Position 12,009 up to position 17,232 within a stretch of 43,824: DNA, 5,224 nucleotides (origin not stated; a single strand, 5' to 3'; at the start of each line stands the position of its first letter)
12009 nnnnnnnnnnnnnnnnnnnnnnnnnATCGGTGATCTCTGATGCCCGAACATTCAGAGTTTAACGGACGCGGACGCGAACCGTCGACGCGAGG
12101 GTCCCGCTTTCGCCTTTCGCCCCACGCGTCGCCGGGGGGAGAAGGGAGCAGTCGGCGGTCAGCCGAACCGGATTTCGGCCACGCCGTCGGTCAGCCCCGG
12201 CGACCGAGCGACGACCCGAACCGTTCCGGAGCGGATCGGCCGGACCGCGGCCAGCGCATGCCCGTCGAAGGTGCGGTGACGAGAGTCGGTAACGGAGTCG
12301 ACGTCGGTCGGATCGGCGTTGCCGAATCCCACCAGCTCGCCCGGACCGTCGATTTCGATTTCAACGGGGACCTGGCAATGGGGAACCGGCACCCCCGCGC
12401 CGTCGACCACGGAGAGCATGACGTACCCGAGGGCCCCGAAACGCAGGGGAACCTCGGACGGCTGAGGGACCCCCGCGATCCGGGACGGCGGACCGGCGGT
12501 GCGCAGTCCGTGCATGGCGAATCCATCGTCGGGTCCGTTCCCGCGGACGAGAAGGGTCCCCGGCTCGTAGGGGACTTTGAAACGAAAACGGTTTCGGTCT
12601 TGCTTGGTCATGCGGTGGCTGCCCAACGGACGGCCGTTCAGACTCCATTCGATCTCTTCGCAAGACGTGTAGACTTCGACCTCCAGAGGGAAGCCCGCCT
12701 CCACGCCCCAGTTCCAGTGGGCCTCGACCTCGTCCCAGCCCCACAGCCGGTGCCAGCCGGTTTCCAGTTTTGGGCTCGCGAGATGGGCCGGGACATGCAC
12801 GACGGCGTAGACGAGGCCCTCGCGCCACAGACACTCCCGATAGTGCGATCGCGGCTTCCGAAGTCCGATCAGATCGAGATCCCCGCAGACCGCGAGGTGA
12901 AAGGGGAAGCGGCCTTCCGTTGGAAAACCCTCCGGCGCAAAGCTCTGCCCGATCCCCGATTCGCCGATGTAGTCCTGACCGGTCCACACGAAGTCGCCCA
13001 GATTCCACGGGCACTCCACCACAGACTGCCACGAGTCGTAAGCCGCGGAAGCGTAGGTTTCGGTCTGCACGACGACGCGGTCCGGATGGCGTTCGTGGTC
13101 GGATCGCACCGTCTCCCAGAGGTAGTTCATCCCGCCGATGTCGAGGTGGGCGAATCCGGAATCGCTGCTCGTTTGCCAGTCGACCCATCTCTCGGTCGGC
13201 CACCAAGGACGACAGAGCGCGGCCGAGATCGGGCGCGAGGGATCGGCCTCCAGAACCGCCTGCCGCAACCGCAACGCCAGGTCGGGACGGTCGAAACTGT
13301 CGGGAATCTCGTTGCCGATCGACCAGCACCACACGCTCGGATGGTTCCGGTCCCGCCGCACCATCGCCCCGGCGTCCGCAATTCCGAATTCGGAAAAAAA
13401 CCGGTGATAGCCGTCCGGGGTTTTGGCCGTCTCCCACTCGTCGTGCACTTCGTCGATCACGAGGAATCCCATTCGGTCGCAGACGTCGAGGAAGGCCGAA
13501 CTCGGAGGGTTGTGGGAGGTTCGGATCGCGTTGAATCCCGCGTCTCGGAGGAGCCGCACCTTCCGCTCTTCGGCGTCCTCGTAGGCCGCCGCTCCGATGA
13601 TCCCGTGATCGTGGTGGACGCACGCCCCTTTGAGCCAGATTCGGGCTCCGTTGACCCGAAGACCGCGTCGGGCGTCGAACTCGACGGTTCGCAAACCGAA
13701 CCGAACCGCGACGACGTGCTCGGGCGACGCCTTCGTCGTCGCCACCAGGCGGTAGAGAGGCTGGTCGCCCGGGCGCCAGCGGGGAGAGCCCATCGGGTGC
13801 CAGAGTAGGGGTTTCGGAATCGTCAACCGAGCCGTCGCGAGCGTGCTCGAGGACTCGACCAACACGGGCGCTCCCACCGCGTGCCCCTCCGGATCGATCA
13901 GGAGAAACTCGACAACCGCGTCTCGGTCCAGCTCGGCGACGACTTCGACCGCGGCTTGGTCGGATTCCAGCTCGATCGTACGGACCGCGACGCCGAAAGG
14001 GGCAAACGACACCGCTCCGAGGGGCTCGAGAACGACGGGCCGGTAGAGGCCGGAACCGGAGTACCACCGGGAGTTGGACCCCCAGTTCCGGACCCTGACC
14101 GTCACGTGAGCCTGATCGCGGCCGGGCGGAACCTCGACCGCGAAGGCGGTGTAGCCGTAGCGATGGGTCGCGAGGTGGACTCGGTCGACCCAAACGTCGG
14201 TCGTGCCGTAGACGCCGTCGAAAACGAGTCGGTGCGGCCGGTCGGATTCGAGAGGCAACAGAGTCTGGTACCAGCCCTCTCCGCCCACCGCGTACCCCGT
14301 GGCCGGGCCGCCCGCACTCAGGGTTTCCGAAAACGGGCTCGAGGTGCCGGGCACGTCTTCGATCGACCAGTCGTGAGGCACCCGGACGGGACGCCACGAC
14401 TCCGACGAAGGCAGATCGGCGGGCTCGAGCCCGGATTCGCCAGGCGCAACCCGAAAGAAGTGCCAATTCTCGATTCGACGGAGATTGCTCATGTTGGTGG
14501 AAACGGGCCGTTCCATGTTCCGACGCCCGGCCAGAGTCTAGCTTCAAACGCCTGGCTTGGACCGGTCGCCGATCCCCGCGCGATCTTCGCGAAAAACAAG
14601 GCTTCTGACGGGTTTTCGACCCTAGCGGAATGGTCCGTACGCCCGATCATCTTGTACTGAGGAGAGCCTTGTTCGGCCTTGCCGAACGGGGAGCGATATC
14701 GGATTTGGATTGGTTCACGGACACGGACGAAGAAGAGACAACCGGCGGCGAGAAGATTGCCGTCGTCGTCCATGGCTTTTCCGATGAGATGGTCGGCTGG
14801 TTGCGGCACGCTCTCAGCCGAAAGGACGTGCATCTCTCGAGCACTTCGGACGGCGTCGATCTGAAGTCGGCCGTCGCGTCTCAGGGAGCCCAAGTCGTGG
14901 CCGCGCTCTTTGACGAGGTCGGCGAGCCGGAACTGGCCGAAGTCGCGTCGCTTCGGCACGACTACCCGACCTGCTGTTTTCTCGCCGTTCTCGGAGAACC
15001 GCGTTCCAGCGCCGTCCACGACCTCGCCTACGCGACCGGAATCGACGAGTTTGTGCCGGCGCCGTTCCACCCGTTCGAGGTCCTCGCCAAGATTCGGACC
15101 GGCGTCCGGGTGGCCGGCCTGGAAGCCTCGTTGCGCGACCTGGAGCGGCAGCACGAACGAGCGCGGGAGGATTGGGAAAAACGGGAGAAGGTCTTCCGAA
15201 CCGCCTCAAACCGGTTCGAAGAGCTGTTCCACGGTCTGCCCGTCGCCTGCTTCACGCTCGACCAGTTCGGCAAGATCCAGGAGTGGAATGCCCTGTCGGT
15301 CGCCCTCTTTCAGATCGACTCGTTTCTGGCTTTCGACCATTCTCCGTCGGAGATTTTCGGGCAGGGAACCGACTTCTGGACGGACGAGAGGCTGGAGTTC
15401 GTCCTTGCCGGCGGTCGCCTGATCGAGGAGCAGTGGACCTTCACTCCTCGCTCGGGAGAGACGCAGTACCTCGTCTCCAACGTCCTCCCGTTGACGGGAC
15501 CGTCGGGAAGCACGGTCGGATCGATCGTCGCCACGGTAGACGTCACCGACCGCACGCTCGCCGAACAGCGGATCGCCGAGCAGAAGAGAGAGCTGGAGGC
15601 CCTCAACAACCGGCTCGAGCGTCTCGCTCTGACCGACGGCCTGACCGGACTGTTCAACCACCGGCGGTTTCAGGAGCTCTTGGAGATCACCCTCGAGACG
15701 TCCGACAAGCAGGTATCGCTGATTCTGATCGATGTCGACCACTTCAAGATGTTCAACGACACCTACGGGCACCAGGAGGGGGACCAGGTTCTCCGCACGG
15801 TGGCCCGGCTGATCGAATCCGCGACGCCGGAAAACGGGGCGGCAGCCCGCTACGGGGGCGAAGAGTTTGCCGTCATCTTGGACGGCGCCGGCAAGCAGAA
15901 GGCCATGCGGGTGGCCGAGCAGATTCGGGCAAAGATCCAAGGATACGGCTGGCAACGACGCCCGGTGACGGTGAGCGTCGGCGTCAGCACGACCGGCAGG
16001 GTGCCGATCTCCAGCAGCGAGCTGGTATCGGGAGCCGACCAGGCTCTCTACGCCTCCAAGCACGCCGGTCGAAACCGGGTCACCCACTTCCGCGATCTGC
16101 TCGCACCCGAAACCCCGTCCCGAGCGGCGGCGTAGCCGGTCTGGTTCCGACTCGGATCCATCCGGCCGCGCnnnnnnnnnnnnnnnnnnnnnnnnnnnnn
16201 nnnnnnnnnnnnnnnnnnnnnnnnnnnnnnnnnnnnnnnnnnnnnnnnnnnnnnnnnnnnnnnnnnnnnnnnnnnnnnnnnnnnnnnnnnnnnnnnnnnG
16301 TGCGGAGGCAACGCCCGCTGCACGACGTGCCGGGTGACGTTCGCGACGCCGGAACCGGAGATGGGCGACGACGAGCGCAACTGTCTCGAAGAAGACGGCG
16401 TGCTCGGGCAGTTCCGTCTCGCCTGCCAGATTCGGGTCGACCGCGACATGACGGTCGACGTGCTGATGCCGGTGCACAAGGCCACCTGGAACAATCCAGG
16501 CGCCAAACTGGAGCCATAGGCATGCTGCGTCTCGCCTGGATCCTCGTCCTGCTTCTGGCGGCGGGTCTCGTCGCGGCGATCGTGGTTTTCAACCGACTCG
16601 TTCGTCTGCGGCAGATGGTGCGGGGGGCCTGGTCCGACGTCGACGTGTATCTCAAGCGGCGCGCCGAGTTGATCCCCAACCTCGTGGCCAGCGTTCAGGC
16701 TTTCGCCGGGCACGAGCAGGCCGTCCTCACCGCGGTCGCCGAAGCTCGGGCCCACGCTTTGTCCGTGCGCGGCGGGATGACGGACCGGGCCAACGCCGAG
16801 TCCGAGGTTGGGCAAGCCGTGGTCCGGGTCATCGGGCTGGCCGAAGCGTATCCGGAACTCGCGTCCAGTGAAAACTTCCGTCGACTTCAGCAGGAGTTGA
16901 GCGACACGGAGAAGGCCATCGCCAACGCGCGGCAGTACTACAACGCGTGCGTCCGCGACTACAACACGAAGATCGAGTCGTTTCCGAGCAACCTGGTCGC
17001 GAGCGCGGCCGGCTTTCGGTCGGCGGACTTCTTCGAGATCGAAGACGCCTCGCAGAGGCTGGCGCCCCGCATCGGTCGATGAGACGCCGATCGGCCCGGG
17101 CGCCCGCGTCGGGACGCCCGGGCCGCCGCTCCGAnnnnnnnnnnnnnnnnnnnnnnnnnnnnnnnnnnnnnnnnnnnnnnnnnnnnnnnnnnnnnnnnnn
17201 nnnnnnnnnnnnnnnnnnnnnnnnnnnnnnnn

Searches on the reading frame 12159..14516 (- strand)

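Call 91: search_protein_families(library=pfam, proteins=[window:12159-14516:-], max_evalue=0.000001)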
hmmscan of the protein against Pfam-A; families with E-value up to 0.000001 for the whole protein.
window:12159-14516:- (785 aa): 4 families
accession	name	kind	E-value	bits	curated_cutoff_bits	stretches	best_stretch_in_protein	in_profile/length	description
PF02836.23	Glyco_hydro_2_C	-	1.5e-22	80.5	21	1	286-431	8-159/302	Glycosyl hydrolases family 2, TIM barrel domain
PF18565.7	Glyco_hydro2_C5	-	2.1e-19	69.8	32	1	696-778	17-100/103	Glycoside hydrolase family 2 C-terminal domain 5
PF16355.11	DUF4982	-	1.1e-13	51.4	23.9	1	610-659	3-52/61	Domain of unknown function (DUF4982)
PF02837.24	Glyco_hydro_2_N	-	2.9e-09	37.5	28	1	34-163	16-165/169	Glycosyl hydrolases family 2, sugar binding domain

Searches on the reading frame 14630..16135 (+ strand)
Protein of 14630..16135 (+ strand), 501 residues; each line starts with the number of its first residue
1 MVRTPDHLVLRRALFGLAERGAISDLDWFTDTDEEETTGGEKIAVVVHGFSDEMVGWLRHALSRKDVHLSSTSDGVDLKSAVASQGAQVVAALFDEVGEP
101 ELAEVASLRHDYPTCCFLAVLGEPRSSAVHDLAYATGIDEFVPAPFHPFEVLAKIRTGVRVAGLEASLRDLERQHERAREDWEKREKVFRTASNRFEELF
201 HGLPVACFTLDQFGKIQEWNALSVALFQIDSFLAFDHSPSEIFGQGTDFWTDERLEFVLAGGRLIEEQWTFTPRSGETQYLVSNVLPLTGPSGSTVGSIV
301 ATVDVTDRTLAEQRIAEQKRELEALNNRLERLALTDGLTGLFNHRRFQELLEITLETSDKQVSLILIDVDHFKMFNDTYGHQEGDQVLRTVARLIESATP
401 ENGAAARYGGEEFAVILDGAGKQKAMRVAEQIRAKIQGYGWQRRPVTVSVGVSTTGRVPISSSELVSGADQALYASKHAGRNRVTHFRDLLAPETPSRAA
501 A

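Call 91: search_protein_families(library=pfam, proteins=[window:14630-16135:+], max_evalue=0.000001)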
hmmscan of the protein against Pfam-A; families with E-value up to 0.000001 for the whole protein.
window:14630-16135:+ (501 aa): 2 families
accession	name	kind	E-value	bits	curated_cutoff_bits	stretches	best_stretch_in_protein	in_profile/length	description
PF00990.26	GGDEF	-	2.5e-40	138.3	23.8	1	333-483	1-161/161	Diguanylate cyclase, GGDEF domain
PF08448.16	PAS_4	-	2.1e-08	34.8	23.1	1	200-308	1-108/110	PAS fold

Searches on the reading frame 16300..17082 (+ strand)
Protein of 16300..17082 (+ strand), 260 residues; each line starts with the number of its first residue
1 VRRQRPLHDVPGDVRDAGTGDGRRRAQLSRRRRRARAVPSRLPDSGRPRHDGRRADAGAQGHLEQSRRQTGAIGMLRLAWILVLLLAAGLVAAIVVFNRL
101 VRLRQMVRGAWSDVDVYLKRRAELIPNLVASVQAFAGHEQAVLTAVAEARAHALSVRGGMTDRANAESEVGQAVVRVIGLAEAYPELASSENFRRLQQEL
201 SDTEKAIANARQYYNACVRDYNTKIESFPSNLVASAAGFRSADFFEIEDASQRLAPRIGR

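Call 91: search_protein_families(library=pfam, proteins=[window:16300-17082:+], max_evalue=0.000001)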
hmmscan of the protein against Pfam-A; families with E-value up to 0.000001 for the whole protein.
window:16300-17082:+ (260 aa): 1 family
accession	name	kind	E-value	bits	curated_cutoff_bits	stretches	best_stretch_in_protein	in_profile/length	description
PF04011.17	LemA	-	1.2e-50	171.6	26.2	1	110-258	1-147/149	LemA family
